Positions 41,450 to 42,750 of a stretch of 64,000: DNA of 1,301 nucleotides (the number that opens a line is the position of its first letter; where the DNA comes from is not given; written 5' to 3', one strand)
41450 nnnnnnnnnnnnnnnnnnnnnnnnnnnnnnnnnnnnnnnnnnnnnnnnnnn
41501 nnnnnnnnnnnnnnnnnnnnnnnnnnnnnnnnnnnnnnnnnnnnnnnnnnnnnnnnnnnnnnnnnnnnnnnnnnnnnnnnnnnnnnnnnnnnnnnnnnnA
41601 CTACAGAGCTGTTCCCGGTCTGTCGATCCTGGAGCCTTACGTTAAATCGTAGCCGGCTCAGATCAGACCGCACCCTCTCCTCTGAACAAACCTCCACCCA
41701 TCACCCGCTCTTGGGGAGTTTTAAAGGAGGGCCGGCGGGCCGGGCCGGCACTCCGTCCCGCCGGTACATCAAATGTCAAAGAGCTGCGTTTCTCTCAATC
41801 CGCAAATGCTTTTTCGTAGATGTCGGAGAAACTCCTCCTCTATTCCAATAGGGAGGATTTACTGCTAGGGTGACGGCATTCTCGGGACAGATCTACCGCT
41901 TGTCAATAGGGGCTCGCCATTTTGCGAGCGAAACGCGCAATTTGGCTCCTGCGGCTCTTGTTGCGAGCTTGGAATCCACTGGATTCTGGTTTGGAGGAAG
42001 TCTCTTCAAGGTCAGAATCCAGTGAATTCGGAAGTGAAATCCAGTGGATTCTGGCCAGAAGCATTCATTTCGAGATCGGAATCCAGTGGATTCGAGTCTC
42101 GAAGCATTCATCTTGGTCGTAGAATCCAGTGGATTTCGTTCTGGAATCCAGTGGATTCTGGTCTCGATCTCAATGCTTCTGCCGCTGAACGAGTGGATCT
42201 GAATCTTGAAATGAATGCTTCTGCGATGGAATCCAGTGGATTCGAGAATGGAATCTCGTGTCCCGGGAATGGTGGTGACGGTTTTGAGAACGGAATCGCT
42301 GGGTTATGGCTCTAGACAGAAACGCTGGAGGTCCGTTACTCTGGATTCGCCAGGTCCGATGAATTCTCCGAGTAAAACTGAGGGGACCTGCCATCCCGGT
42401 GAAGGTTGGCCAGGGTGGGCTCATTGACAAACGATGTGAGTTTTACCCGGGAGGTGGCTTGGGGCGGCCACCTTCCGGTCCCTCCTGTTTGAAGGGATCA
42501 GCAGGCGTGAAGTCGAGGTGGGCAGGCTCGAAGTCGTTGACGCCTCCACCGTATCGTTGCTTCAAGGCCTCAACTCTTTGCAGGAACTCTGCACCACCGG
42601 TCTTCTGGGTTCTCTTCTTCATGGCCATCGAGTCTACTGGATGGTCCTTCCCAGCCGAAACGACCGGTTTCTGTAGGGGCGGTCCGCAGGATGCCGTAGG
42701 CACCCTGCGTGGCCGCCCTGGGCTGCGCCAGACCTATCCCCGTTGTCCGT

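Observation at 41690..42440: Dense cluster of 15-bp perfect palindromes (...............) in an AT-shifted non-coding region next to vapBC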

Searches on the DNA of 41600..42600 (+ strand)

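Call 12: search_dna_similar(query=window:41900-42400:+, collection=plasmids, mode=distant, max_evalue=0.01)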
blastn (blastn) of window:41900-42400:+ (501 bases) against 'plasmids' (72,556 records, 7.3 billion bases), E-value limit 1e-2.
No match.
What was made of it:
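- Tried and rejected: Plasmid or phage origin. blastn of the array against 72,556 plasmids found nothing (call 12).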

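Call 25: search_rna_families(source=window, start=41600, end=42600, threshold=evalue, max_evalue=1)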
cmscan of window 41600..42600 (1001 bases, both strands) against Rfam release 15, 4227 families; matches with E-value up to 1: 5.
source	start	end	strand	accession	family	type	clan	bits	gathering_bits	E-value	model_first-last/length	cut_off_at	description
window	42056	42181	+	RF04056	mir-982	Gene; miRNA;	-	24.9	70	0.07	1-89/89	no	mir-982 microRNA precursor family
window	41972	42029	+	RF03906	mir-3199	Gene; miRNA;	-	21.9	100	0.5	1-87/87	no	mir-3199 microRNA precursor family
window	41729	41779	-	RF01811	PtaRNA1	Gene; antitoxin;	-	20.7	47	0.21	1-72/72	no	Plasmid transferred anti-sense RNA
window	41973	42028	+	RF00656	mir-205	Gene; miRNA;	-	20.5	55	0.048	15-60/75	no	mir-205 microRNA precursor family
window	41973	42028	-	RF00656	mir-205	Gene; miRNA;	-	19.7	55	0.084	15-60/75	no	mir-205 microRNA precursor family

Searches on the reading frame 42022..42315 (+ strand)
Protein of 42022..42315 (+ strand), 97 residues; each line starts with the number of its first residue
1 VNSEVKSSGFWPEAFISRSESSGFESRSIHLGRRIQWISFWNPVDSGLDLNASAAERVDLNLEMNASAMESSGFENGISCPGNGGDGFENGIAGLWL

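Call 9: search_protein_families(library=pfam, proteins=[window:42022-42315:+], max_evalue=0.01)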
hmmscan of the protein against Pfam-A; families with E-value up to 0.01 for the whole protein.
window:42022-42315:+ (97 aa): 0 families
